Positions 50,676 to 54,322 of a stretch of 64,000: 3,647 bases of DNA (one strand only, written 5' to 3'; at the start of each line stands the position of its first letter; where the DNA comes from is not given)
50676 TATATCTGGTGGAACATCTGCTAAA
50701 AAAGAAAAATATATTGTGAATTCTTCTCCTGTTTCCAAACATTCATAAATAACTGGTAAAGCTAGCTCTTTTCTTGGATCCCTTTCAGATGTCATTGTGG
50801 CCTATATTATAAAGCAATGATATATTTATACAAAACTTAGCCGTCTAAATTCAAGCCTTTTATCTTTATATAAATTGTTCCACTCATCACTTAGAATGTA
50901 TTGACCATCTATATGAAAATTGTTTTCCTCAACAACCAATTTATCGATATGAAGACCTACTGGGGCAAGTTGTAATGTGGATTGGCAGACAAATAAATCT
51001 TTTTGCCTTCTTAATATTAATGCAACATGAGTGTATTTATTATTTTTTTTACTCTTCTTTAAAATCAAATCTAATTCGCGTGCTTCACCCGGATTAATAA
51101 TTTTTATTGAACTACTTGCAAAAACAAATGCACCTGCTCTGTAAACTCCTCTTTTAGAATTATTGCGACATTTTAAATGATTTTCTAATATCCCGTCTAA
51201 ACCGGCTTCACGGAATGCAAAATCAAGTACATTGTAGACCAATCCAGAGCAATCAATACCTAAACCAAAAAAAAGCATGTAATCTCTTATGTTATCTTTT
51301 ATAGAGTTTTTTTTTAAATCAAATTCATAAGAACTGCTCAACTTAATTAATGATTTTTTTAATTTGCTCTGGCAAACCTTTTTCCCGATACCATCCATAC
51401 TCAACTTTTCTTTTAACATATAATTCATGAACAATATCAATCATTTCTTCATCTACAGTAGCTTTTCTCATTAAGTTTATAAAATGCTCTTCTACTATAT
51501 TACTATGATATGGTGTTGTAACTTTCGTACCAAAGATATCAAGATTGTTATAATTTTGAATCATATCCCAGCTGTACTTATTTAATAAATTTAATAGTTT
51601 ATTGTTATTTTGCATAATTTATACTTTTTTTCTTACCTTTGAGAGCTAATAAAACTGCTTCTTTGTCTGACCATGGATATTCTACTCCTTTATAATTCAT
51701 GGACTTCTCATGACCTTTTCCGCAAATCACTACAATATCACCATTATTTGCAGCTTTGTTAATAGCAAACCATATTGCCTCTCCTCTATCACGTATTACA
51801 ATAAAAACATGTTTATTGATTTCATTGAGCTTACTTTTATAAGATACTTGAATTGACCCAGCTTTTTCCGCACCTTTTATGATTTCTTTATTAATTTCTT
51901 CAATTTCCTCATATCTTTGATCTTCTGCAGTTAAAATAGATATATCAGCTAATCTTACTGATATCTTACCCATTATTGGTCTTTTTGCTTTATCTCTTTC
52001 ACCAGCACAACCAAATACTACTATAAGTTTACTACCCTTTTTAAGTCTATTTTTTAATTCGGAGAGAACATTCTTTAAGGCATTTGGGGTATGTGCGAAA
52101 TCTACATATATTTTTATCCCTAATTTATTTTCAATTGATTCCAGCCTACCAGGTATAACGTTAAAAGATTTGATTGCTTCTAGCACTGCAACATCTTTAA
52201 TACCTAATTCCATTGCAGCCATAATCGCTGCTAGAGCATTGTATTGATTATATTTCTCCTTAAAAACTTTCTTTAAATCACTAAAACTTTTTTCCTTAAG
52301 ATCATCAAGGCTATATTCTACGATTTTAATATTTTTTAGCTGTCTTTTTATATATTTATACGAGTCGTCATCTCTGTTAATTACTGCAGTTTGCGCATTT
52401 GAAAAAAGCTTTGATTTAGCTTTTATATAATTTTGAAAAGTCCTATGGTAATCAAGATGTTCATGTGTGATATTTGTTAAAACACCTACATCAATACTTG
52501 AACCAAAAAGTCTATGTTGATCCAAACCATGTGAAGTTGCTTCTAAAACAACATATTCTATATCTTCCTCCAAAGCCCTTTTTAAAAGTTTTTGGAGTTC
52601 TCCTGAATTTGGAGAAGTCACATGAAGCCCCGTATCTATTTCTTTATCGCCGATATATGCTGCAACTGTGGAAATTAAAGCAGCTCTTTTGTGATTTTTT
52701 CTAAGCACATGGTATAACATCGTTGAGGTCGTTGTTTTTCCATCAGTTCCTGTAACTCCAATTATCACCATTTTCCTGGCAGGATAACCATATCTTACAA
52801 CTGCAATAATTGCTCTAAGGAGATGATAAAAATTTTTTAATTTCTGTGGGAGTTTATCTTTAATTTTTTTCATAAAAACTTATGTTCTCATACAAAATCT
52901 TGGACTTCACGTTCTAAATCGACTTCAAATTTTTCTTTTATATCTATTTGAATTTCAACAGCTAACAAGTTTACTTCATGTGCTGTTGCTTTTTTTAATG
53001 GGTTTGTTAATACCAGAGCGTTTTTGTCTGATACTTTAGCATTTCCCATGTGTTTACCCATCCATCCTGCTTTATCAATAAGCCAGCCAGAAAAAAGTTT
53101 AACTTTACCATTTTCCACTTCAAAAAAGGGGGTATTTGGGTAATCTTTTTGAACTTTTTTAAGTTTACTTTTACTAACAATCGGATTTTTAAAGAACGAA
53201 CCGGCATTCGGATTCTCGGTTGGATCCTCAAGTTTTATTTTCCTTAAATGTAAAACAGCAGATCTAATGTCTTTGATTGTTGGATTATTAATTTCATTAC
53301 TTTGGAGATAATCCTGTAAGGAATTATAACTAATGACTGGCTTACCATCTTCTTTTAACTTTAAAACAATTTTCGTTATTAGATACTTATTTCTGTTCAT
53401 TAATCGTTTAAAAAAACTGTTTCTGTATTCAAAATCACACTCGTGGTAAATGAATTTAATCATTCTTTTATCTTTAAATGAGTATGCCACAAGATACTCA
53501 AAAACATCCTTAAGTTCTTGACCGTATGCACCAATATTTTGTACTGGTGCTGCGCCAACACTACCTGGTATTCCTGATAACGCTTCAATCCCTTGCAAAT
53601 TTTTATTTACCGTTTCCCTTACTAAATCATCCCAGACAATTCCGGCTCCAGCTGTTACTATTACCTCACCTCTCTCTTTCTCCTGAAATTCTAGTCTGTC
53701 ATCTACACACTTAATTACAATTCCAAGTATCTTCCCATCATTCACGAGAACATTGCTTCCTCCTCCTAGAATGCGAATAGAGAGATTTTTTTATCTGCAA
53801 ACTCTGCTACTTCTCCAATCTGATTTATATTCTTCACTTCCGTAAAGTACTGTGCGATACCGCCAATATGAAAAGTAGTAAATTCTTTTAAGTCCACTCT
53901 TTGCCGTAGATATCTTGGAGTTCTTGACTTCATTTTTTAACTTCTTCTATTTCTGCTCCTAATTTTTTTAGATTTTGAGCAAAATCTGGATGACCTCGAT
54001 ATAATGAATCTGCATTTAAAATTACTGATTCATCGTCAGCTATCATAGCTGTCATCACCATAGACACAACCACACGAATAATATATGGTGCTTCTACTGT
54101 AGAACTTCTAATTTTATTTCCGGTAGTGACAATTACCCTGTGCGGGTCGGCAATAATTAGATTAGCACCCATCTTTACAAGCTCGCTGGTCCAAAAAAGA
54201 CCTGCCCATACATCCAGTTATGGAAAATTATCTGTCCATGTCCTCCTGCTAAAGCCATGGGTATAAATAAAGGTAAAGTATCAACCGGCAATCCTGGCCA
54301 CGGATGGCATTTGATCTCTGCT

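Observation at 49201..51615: Three signal-less cell-wall-peptidase-fold genes (VanY/M15-like, C39-like, NlpC/P60-like) and two small ORFs inserted between murE and murF in the dcw cluster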

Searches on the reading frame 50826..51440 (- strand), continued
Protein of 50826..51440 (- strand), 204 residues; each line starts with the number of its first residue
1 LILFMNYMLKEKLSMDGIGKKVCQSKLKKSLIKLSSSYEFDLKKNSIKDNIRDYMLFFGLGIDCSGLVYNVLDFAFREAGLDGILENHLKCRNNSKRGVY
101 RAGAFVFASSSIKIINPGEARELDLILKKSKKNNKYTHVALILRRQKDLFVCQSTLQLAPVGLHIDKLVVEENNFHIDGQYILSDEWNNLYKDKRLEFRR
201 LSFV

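Call 78: search_protein_families(library=ncbifam, proteins=[L021:2099-3334:+, L019:13495-14952:+, L019:16347-17792:-, L010:6791-8155:-, L019:8557-9864:+], max_evalue=0.00001)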
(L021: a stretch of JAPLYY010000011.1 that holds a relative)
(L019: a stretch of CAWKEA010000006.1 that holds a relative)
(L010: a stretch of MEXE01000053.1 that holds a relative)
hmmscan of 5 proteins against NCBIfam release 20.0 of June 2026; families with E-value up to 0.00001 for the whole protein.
L021:2099-3334:+ (411 aa): 13 families
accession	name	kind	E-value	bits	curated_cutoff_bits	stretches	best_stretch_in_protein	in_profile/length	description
TIGR01082.1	murC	equivalog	5.4e-44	151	335.1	2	60-218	73-225/449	UDP-N-acetylmuramate--L-alanine ligase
NF011171.0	PRK14573.1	equivalog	6.1e-29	100.4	1015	2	226-398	261-438/809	bifunctional UDP-N-acetylmuramate--L-alanine ligase/D-alanine--D-alanine ligase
TIGR01081.1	mpl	equivalog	9.8e-29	100.6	388.7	2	42-213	59-229/448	UDP-N-acetylmuramate:L-alanyl-gamma-D-glutamyl-meso-diaminopimelate ligase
TIGR01085.1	murE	subfamily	9.5e-14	51.1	257.3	1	222-309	272-364/472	UDP-N-acetylmuramyl-tripeptide synthetase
NF001126.0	PRK00139.1-4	equivalog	2.6e-12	46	373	1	223-309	284-374/486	UDP-N-acetylmuramoyl-L-alanyl-D-glutamate--2,6-diaminopimelate ligase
NF053645.1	pMurC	equivalog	3.3e-12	45.8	560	1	24-214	42-232/492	pseudomurein biosynthesis peptide ligase pMurC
NF008896.0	PRK11929.1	equivalog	1.8e-11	42.6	1023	1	222-298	296-377/965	bifunctional UDP-N-acetylmuramoyl-L-alanyl-D-glutamate--2,6-diaminopimelate ligase MurE/UDP-N-acetylmuramoyl-tripeptide--D-alanyl-D-alanine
NF053648.1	pMurE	equivalog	3.4e-11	42.5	600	1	239-301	288-352/464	pseudomurein biosynthesis peptide ligase pMurE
TIGR01087.1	murD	equivalog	4e-09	36.1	211.95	1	62-273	79-311/441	UDP-N-acetylmuramoyl-L-alanine--D-glutamate ligase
NF001124.0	PRK00139.1-2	equivalog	7.5e-09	34.8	476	1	224-304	294-378/500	UDP-N-acetylmuramoyl-L-alanyl-D-glutamate--2,6-diaminopimelate ligase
NF053647.1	pMurD2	equivalog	2.3e-08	33.4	550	1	164-276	177-286/405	pseudomurein biosynthesis peptide ligase pMurD2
NF001123.0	PRK00139.1-1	equivalog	1.9e-06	26.8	586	0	227-298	296-371/493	UDP-N-acetylmuramoyl-L-alanyl-D-glutamate--2,6-diaminopimelate ligase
NF010628.0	PRK14022.1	equivalog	4.3e-06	25.7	536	0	182-302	246-365/483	UDP-N-acetylmuramoyl-L-alanyl-D-glutamate--L-lysine ligase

L019:13495-14952:+ (485 aa): 17 families
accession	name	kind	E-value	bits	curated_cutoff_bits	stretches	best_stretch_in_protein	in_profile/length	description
TIGR01082.1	murC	equivalog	1.2e-78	265.2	335.1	1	15-477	1-446/449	UDP-N-acetylmuramate--L-alanine ligase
TIGR01081.1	mpl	equivalog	1.9e-69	234.8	388.7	1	15-483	1-447/448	UDP-N-acetylmuramate:L-alanyl-gamma-D-glutamyl-meso-diaminopimelate ligase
NF011171.0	PRK14573.1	equivalog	5.8e-34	117.1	1015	1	15-470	6-435/809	bifunctional UDP-N-acetylmuramate--L-alanine ligase/D-alanine--D-alanine ligase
NF001126.0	PRK00139.1-4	equivalog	3.5e-28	98.4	373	1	196-377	198-374/486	UDP-N-acetylmuramoyl-L-alanyl-D-glutamate--2,6-diaminopimelate ligase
NF001124.0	PRK00139.1-2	equivalog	7.1e-26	91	476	1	198-404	205-410/500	UDP-N-acetylmuramoyl-L-alanyl-D-glutamate--2,6-diaminopimelate ligase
TIGR01085.1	murE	subfamily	1.7e-24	86.6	257.3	1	196-468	182-445/472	UDP-N-acetylmuramyl-tripeptide synthetase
NF008896.0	PRK11929.1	equivalog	2.1e-24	85.4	1023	1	197-378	207-392/965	bifunctional UDP-N-acetylmuramoyl-L-alanyl-D-glutamate--2,6-diaminopimelate ligase MurE/UDP-N-acetylmuramoyl-tripeptide--D-alanyl-D-alanine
NF053645.1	pMurC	equivalog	1.2e-22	80.3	560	2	17-248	2-235/492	pseudomurein biosynthesis peptide ligase pMurC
TIGR01087.1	murD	equivalog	2e-19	70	211.95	1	16-371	2-341/441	UDP-N-acetylmuramoyl-L-alanine--D-glutamate ligase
TIGR01143.1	murF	subfamily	2.5e-18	66.3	288.6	1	192-369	150-322/418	UDP-N-acetylmuramoyl-tripeptide--D-alanyl-D-alanine ligase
NF053648.1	pMurE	equivalog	6.4e-16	58.1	600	1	192-377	190-360/464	pseudomurein biosynthesis peptide ligase pMurE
NF001123.0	PRK00139.1-1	equivalog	1.9e-14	53.2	586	1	197-378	202-383/493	UDP-N-acetylmuramoyl-L-alanyl-D-glutamate--2,6-diaminopimelate ligase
NF053647.1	pMurD2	equivalog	8.2e-10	38.1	550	0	296-363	239-306/405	pseudomurein biosynthesis peptide ligase pMurD2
NF033197.0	F430_CfbE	equivalog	9.3e-10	38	250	1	288-348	257-317/430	coenzyme F430 synthase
NF053646.1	pMurD1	equivalog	1.1e-09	37.5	610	1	292-378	275-358/465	pseudomurein biosynthesis peptide ligase pMurD1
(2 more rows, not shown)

L019:16347-17792:- (481 aa): 1 family
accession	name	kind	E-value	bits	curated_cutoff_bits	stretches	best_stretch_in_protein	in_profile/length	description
TIGR01087.1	murD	equivalog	6.5e-36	124.4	211.95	2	258-478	233-440/441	UDP-N-acetylmuramoyl-L-alanine--D-glutamate ligase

L010:6791-8155:- (454 aa): 1 family
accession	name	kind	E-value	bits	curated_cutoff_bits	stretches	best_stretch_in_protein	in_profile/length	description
NF041275.1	MurL_Xanthmoales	equivalog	7.5e-67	225.7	700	1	26-425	9-391/447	UDP-N-acetyl-alpha-D-muramoyl-L-alanyl-L-glutamate epimerase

L019:8557-9864:+ (435 aa): 2 families
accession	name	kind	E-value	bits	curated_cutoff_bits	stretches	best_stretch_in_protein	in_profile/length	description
NF005096.0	PRK06524.1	equivalog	1e-12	47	684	1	68-321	90-328/493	biotin carboxylase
NF053643.1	Ddl_archaea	equivalog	4.6e-06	25.8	500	0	159-323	139-278/367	putative pseudomurein biosynthesis ATP-grasp protein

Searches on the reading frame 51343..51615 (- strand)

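Call 4: search_protein_families(library=pfam, proteins=[window:51343-51615:-], max_evalue=1)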
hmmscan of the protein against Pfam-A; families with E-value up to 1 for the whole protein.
window:51343-51615:- (90 aa): 1 family
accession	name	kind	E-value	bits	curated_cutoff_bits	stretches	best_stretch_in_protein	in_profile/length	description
PF02610.21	AraA_N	-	0.061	13.5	24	1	39-87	108-156/168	L-arabinose isomerase N-terminal domain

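Call 5: search_protein_families(library=ncbifam, proteins=[window:51343-51615:-], max_evalue=1)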
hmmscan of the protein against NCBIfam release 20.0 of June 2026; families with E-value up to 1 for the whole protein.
window:51343-51615:- (90 aa): 0 families

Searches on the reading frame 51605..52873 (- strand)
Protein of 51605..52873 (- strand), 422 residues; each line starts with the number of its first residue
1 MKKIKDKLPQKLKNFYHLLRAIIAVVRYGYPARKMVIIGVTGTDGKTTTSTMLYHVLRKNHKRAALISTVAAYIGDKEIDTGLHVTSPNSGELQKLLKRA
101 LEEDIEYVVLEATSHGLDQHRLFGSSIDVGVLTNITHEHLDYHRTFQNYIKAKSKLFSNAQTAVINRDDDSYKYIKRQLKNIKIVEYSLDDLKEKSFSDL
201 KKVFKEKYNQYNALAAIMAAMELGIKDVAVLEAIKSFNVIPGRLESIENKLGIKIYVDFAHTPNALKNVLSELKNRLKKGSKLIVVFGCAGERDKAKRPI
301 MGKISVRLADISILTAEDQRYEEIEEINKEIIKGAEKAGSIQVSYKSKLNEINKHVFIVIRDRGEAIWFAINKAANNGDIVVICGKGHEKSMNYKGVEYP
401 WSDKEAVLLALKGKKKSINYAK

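Call 4: search_protein_families(library=pfam, proteins=[window:51605-52873:-], max_evalue=1)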
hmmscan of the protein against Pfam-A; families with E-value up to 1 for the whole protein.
window:51605-52873:- (422 aa): 8 families
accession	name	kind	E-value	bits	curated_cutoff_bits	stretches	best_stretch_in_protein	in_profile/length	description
PF08245.18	Mur_ligase_M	-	4.1e-40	138.3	24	1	40-195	1-153/200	Mur ligase middle domain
PF02875.26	Mur_ligase_C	-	5.1e-27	95.6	28.4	1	242-387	1-127/127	Mur ligase, glutamate ligase domain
PF07755.17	DUF1611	-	0.012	15.5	25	1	32-112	12-93/201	Domain of unknown function (DUF1611_C) P-loop domain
PF00448.28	SRP54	-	0.013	15.6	22.7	1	35-69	4-37/196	SRP54-type protein, GTPase domain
PF01656.29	CbiA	-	0.032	14.7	25.4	1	36-67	2-33/125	CobQ/CobB/MinD/ParA nucleotide binding domain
PF05263.17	DUF722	-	0.46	11.1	29.8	0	176-227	62-113/134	Protein of unknown function (DUF722)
PF14060.11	DUF4252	-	0.73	10.4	23.9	1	165-214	25-73/125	Domain of unknown function (DUF4252)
PF13614.12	AAA_31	-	0.91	9.9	27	0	35-67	4-36/177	AAA domain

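Call 5: search_protein_families(library=ncbifam, proteins=[window:51605-52873:-], max_evalue=1)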
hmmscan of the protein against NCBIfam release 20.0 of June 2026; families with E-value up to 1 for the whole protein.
window:51605-52873:- (422 aa): 33 families (the best 25 are shown)
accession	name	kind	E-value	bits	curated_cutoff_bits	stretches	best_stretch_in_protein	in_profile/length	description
TIGR01085.1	murE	subfamily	1.6e-107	360.3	257.3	1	22-410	72-470/472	UDP-N-acetylmuramyl-tripeptide synthetase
NF001126.0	PRK00139.1-4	equivalog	2.6e-105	352.8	373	1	21-412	90-483/486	UDP-N-acetylmuramoyl-L-alanyl-D-glutamate--2,6-diaminopimelate ligase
NF001124.0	PRK00139.1-2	equivalog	1.7e-98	330.5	476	1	19-416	96-497/500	UDP-N-acetylmuramoyl-L-alanyl-D-glutamate--2,6-diaminopimelate ligase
NF008896.0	PRK11929.1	equivalog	3.2e-93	313.2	1023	1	23-416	100-502/965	bifunctional UDP-N-acetylmuramoyl-L-alanyl-D-glutamate--2,6-diaminopimelate ligase MurE/UDP-N-acetylmuramoyl-tripeptide--D-alanyl-D-alanine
NF010628.0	PRK14022.1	equivalog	2.9e-73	247.2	536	1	21-398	97-467/483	UDP-N-acetylmuramoyl-L-alanyl-D-glutamate--L-lysine ligase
NF001123.0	PRK00139.1-1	equivalog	1.3e-71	241.7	586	2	207-409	304-487/493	UDP-N-acetylmuramoyl-L-alanyl-D-glutamate--2,6-diaminopimelate ligase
NF001130.0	PRK00139.2-4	equivalog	1.3e-58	199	715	2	205-407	322-506/516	UDP-N-acetylmuramoyl-L-alanyl-D-glutamate--2,6-diaminopimelate ligase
NF001129.0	PRK00139.2-3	equivalog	3.7e-42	144.5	762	2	21-194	104-281/517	UDP-N-acetylmuramoyl-L-alanyl-D-glutamate--2,6-diaminopimelate ligase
NF001127.0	PRK00139.2-1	equivalog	3.6e-39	134.8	997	2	21-174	95-252/520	UDP-N-acetylmuramoyl-L-alanyl-D-glutamate--2,6-diaminopimelate ligase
NF001131.0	PRK00139.2-5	equivalog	6.1e-36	124.3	1000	1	21-390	95-461/483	UDP-N-acetylmuramoyl-L-alanyl-D-glutamate--2,6-diaminopimelate ligase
TIGR02068.2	cya_phycin_syn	equivalog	1.6e-33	115.7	850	2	30-191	471-633/862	cyanophycin synthetase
NF053645.1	pMurC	equivalog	3.3e-31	108.5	560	2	208-327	319-436/492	pseudomurein biosynthesis peptide ligase pMurC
TIGR01087.1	murD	equivalog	2.7e-30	105.8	211.95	2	101-276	148-341/441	UDP-N-acetylmuramoyl-L-alanine--D-glutamate ligase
NF010623.0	PRK14016.1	subfamily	3.8e-29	101.4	877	2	34-190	479-634/871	cyanophycin synthetase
NF053647.1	pMurD2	equivalog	7.5e-24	84.4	550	1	32-312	96-340/405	pseudomurein biosynthesis peptide ligase pMurD2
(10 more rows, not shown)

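Call 67: list_cluster_members(proteins=[P0001, P0003, P0004, window:51605-52873:-, window:47944-49185:-, window:41198-42403:-, window:50553-50795:-, window:51343-51615:-, window:54175-55221:-, P0002])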
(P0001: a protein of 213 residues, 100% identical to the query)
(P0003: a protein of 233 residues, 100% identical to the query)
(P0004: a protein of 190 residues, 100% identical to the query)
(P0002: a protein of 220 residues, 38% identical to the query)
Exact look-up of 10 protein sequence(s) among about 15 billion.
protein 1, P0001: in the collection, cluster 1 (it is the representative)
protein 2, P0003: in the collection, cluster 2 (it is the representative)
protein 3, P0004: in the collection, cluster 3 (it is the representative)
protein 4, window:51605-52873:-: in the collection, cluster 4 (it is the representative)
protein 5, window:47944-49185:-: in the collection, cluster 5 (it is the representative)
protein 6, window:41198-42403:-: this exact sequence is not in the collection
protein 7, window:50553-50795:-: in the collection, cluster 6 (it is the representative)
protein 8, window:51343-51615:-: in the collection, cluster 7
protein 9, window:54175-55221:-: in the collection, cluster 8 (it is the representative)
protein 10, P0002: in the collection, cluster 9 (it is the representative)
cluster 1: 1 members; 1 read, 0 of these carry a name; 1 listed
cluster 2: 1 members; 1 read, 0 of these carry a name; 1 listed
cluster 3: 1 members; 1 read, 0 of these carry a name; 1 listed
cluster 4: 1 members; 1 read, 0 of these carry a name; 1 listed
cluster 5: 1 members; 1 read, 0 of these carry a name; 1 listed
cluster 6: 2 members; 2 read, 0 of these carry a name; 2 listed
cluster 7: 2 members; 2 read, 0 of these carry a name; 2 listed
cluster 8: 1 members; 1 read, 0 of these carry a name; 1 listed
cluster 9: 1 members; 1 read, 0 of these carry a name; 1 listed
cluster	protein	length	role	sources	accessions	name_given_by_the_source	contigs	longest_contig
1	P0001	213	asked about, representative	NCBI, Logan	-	-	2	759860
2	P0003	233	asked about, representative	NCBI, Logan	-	-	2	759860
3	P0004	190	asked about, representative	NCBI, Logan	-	-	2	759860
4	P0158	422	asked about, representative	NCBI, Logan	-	-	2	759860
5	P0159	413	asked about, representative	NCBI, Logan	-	-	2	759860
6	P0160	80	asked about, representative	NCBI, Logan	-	-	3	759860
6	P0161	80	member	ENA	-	-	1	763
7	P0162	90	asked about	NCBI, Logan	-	-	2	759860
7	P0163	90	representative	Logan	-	-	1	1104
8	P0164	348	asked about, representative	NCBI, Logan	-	-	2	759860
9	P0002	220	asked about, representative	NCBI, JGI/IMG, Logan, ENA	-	-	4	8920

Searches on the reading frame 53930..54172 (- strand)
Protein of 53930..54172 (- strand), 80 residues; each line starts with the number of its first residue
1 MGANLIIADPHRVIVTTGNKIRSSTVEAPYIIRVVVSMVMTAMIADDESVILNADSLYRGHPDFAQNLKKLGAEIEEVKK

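Call 79: list_cluster_members(proteins=[window:53930-54172:-, window:53766-53933:-, window:52888-53745:-, window:46854-47906:-, window:55249-56979:-])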
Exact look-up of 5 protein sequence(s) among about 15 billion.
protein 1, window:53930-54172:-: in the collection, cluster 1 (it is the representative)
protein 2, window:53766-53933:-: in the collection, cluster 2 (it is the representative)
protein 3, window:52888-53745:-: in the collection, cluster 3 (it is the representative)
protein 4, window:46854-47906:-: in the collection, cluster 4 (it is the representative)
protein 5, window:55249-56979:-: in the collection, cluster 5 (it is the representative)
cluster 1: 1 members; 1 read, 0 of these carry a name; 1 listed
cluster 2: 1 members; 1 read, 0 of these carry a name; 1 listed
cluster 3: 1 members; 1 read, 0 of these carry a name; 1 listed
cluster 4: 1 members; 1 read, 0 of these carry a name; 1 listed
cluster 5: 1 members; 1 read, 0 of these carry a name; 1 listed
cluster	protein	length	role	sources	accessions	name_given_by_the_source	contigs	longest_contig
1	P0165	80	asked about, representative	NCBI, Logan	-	-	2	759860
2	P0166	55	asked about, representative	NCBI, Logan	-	-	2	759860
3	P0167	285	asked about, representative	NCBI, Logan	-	-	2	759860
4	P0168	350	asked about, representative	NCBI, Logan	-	-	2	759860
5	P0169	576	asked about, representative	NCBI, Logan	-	-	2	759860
